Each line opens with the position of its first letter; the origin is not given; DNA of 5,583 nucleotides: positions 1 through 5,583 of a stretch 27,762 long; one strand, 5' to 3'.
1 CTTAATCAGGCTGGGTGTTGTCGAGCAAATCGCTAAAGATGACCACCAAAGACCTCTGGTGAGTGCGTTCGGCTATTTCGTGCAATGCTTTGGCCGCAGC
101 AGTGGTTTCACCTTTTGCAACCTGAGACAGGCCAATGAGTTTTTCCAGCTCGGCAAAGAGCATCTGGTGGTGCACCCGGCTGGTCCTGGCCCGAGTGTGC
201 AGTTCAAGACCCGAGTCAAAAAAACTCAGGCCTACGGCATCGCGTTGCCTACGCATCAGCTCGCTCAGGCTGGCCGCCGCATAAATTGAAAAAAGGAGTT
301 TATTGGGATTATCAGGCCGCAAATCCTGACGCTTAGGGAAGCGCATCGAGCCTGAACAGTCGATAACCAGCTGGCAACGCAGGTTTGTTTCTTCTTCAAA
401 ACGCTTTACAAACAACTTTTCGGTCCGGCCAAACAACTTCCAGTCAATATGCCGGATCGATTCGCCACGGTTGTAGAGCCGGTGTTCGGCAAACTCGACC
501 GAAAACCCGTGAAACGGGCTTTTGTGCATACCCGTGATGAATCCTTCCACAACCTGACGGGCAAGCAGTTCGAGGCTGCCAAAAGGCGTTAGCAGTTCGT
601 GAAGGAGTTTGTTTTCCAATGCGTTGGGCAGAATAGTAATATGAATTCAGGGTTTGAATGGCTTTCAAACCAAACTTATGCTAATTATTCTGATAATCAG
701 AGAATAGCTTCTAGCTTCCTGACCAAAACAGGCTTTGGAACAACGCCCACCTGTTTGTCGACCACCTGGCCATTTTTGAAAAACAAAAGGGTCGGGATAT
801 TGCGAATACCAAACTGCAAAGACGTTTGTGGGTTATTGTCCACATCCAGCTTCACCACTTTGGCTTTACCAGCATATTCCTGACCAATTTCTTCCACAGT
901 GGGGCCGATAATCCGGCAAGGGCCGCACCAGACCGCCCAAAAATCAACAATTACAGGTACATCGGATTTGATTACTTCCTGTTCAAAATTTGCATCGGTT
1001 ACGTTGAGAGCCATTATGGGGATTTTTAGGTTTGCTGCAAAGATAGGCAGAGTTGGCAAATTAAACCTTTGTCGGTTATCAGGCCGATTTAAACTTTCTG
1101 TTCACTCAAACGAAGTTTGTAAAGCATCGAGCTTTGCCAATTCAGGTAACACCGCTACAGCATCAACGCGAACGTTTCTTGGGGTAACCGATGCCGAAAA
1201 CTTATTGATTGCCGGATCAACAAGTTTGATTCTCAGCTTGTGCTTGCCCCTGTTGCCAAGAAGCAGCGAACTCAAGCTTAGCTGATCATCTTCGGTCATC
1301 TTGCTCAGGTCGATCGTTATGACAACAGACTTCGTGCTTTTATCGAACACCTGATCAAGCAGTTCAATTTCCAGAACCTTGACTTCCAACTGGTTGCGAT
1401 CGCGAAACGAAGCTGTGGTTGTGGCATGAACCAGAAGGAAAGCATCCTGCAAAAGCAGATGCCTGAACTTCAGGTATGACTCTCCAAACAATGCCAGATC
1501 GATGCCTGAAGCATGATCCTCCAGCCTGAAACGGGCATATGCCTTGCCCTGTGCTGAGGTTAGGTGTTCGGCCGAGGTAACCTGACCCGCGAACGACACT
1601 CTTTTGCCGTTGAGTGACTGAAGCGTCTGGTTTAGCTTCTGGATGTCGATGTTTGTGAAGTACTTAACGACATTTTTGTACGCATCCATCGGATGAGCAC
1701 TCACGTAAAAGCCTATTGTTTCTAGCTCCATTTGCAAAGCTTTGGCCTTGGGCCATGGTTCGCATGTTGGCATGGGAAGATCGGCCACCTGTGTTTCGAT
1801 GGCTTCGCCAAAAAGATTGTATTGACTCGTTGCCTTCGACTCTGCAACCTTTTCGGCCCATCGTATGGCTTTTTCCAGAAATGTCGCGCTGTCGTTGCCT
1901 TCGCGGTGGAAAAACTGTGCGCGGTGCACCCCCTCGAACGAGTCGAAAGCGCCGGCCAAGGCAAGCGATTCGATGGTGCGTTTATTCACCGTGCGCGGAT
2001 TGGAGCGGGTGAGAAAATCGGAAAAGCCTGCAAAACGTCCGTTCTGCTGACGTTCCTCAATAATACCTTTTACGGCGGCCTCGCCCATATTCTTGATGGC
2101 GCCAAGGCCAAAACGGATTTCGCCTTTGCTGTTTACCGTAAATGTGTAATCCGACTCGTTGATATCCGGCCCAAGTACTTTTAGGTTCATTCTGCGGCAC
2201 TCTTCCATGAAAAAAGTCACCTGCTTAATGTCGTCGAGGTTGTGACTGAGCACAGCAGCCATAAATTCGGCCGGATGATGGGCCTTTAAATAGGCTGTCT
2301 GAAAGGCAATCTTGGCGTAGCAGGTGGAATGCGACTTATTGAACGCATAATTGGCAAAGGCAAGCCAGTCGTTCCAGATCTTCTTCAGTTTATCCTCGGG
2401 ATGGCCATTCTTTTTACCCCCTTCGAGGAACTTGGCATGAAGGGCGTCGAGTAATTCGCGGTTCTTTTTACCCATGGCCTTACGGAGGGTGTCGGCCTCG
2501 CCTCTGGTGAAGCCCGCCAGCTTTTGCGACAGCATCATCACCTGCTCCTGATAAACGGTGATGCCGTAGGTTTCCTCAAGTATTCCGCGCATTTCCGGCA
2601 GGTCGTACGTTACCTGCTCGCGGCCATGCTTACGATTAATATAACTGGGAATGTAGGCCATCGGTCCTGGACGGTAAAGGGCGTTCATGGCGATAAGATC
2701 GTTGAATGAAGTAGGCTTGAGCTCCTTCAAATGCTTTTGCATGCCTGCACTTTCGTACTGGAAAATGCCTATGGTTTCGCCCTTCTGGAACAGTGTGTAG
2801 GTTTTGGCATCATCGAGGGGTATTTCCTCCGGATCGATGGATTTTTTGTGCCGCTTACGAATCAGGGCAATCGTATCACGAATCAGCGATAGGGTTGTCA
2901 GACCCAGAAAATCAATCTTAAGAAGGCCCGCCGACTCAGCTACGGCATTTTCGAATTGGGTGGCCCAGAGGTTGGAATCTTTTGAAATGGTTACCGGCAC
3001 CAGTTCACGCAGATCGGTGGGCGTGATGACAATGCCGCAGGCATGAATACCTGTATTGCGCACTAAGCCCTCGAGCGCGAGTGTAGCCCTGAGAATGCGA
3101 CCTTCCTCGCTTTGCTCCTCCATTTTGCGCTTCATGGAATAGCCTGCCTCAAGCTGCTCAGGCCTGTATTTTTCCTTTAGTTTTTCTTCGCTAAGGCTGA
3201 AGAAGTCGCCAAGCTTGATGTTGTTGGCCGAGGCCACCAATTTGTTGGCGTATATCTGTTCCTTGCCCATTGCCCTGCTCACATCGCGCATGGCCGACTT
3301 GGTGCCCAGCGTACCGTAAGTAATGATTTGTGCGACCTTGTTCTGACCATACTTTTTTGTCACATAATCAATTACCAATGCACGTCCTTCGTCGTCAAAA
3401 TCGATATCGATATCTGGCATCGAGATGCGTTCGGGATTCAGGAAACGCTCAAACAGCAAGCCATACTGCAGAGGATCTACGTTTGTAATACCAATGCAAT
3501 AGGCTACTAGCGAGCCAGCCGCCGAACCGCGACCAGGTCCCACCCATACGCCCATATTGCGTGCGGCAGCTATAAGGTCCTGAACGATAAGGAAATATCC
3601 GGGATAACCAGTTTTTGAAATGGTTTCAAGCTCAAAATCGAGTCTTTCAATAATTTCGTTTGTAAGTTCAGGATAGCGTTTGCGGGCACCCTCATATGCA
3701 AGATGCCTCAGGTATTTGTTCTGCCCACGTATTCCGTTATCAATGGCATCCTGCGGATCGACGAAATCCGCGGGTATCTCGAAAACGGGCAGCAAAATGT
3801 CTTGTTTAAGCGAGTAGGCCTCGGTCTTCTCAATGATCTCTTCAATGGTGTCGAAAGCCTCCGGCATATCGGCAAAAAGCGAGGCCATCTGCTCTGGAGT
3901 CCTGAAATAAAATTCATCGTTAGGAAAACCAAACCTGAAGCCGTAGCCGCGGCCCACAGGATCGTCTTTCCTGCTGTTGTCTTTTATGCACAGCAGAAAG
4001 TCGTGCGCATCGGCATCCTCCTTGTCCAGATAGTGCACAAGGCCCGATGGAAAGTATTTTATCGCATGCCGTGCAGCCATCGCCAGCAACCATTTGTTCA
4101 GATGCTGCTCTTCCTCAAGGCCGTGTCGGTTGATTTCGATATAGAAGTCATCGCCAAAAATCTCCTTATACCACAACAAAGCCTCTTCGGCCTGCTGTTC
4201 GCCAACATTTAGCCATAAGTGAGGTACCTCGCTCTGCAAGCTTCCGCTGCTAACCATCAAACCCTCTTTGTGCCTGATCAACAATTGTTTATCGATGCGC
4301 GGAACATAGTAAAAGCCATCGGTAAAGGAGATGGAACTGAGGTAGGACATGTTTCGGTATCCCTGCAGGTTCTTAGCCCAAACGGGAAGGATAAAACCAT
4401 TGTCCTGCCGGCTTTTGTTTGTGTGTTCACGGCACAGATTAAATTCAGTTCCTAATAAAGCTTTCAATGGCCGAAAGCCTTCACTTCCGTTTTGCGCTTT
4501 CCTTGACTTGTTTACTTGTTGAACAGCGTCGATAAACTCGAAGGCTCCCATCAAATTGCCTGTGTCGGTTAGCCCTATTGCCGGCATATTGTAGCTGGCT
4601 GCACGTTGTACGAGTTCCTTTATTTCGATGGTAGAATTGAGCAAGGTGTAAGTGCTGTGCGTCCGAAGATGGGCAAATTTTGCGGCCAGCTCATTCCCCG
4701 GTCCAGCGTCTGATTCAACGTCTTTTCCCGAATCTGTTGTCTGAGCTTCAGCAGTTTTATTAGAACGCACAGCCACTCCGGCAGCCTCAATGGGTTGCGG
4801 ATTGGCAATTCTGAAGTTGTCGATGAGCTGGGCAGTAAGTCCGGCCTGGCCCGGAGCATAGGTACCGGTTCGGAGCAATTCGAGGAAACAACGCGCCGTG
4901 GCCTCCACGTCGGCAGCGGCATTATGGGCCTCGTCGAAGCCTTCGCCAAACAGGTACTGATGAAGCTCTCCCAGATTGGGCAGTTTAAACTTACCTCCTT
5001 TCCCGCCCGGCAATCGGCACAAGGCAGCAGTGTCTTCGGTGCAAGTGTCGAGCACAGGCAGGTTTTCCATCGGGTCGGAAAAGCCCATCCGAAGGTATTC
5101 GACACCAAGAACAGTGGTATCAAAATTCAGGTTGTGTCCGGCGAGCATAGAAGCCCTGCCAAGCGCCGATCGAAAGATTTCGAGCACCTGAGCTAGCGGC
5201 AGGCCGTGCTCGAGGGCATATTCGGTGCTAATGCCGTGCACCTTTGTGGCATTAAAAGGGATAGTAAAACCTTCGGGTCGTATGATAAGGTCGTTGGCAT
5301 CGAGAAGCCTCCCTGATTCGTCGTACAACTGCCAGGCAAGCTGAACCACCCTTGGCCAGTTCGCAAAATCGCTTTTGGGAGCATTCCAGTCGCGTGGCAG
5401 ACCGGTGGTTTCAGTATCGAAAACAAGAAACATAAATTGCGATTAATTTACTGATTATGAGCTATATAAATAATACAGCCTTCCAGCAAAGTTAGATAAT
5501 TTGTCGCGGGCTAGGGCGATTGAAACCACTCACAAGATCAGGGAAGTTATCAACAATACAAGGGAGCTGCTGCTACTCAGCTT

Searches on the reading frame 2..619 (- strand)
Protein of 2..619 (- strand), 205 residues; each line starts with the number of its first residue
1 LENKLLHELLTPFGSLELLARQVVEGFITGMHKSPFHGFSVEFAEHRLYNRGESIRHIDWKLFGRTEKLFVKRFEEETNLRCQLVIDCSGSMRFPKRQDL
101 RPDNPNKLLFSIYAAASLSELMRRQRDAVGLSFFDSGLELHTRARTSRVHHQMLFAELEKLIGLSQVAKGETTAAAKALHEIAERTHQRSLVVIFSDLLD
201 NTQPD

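Call 22: search_protein_families(library=pfam, proteins=[window:2-619:-], max_evalue=0.001)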
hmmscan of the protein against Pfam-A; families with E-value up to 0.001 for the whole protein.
window:2-619:- (205 aa): 2 families
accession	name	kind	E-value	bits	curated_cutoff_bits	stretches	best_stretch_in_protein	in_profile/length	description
PF01882.25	DUF58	-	1.6e-26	93.3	23.4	1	45-201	1-146/216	Protein of unknown function DUF58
PF13519.12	VWA_2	-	2e-07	32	27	1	84-197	3-105/107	von Willebrand factor type A domain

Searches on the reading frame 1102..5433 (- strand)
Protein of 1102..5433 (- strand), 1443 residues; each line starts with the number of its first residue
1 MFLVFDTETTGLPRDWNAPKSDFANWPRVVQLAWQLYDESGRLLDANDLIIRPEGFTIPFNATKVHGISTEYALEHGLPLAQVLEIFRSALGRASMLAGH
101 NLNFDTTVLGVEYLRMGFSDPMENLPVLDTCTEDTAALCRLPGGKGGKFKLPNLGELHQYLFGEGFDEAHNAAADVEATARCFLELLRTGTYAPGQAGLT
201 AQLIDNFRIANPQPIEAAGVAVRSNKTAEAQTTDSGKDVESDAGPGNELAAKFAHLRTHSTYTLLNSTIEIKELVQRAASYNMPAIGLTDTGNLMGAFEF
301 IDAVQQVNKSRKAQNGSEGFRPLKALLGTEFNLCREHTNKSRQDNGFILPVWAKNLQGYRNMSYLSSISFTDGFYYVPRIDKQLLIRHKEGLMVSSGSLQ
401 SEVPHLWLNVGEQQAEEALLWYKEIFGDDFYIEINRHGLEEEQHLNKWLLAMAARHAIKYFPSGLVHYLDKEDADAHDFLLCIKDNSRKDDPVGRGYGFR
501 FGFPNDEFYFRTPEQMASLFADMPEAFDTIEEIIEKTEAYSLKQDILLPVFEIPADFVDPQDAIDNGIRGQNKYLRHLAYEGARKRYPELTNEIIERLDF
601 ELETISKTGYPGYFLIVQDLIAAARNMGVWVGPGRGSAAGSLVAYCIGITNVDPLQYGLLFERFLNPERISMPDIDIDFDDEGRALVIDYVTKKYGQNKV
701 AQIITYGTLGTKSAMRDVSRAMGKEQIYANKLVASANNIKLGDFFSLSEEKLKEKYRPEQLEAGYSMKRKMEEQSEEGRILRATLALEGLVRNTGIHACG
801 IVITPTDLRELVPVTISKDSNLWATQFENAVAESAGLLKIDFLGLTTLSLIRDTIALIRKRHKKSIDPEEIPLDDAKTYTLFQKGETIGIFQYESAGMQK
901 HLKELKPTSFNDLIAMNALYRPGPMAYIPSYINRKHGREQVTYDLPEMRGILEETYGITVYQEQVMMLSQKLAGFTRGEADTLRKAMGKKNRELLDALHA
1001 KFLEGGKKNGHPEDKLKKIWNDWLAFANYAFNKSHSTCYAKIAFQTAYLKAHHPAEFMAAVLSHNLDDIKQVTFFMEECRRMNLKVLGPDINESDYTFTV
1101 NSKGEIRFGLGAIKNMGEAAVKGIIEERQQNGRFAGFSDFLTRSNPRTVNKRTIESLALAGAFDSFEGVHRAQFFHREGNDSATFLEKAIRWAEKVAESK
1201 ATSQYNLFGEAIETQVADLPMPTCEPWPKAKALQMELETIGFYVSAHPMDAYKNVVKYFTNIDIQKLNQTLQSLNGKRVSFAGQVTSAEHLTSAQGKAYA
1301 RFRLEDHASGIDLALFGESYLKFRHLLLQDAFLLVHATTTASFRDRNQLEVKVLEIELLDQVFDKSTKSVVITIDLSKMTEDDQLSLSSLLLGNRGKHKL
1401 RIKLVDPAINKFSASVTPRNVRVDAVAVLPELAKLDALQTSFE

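Call 67: search_protein_families(library=pfam, proteins=[window:1102-5433:-], max_evalue=0.00001)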
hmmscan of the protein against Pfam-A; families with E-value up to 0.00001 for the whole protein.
window:1102-5433:- (1443 aa): 5 families
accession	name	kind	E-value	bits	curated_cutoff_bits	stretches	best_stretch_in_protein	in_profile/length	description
PF07733.18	DNA_pol3_alpha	-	1.8e-87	293.7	23.9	1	573-844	1-260/260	Bacterial DNA polymerase III alpha NTPase domain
PF17657.6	DNA_pol3_finger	-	8.5e-64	214.3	22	1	847-1010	1-166/166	Bacterial DNA polymerase III alpha subunit finger domain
PF02811.25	PHP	-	1.2e-38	133.5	26.4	1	255-437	1-164/164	PHP domain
PF14579.12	HHH_6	-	1.2e-29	102.8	25.6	1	1084-1173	2-89/90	Helix-hairpin-helix motif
PF00929.31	RNase_T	-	4.2e-11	44.1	24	1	3-183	1-164/164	Exonuclease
